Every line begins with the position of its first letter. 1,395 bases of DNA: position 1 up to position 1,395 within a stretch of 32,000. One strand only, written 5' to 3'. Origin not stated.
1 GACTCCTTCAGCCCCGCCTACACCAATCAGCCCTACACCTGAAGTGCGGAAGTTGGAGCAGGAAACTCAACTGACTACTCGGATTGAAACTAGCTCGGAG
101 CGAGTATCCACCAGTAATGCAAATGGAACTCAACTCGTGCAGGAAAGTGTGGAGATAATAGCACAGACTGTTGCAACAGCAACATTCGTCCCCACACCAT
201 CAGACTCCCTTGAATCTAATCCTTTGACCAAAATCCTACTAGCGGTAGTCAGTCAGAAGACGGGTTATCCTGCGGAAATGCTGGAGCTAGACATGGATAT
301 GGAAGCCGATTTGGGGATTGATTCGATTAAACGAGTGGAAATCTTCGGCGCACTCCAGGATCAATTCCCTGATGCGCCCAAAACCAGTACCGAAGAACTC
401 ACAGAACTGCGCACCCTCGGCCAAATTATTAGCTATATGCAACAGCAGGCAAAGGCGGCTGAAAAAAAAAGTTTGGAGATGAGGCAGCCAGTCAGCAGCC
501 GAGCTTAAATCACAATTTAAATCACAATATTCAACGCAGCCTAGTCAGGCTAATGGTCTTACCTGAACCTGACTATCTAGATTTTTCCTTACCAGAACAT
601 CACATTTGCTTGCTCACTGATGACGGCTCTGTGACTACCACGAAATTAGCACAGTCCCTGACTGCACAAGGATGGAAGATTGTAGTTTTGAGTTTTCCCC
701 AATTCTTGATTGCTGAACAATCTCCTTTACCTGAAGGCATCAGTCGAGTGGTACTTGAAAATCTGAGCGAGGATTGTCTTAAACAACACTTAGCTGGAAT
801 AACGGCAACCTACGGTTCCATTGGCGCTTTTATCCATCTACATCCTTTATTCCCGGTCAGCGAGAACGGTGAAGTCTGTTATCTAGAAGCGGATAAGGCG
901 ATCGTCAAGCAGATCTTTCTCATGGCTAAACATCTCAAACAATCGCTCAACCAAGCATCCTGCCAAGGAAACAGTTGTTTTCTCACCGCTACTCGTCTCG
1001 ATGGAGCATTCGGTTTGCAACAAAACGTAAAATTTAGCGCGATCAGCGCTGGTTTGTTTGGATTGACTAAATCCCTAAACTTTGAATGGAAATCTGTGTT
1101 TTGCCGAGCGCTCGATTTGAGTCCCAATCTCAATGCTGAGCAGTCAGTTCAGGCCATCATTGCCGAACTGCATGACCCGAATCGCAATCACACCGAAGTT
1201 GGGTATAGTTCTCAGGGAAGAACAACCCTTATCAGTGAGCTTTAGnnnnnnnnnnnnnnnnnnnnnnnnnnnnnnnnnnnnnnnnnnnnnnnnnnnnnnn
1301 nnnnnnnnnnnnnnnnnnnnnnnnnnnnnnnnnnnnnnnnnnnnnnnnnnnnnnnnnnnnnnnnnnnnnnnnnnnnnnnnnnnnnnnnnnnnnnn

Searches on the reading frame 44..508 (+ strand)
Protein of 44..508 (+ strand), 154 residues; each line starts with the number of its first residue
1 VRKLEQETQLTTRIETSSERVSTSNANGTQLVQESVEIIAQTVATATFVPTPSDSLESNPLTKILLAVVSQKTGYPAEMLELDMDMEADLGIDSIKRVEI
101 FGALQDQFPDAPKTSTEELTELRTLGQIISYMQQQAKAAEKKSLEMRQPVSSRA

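Call 5: search_protein_families(library=pfam, proteins=[window:44-508:+], max_evalue=0.01)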
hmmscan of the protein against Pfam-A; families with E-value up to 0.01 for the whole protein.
window:44-508:+ (154 aa): 1 family
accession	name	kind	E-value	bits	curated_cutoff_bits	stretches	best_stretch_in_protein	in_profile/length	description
PF00550.31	PP-binding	-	5.8e-10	39.7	20.8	1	65-131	3-66/67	Phosphopantetheine attachment site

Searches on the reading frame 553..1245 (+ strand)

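Call 5: search_protein_families(library=pfam, proteins=[window:553-1245:+], max_evalue=0.01)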
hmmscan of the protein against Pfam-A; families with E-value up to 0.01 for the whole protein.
window:553-1245:+ (230 aa): 0 families

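Call 59: search_protein_families(library=pfam, proteins=[window:553-1245:+], max_evalue=0.01)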
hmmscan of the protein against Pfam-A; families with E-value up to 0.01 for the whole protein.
window:553-1245:+ (230 aa): 0 families

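Call 67: search_protein_families(library=ncbifam, proteins=[window:553-1245:+], max_evalue=0.001)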
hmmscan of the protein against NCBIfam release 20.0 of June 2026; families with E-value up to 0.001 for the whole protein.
window:553-1245:+ (230 aa): 2 families
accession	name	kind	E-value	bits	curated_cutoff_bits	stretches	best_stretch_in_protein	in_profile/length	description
TIGR02813.1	omega_3_PfaA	subfamily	2.6e-34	117.3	1010.1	1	18-227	1757-1978/2582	polyketide-type polyunsaturated fatty acid synthase PfaA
NF005309.0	PRK06841.1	subfamily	4.7e-05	23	286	1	11-191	11-191/255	GolD/DthD family dehydrogenase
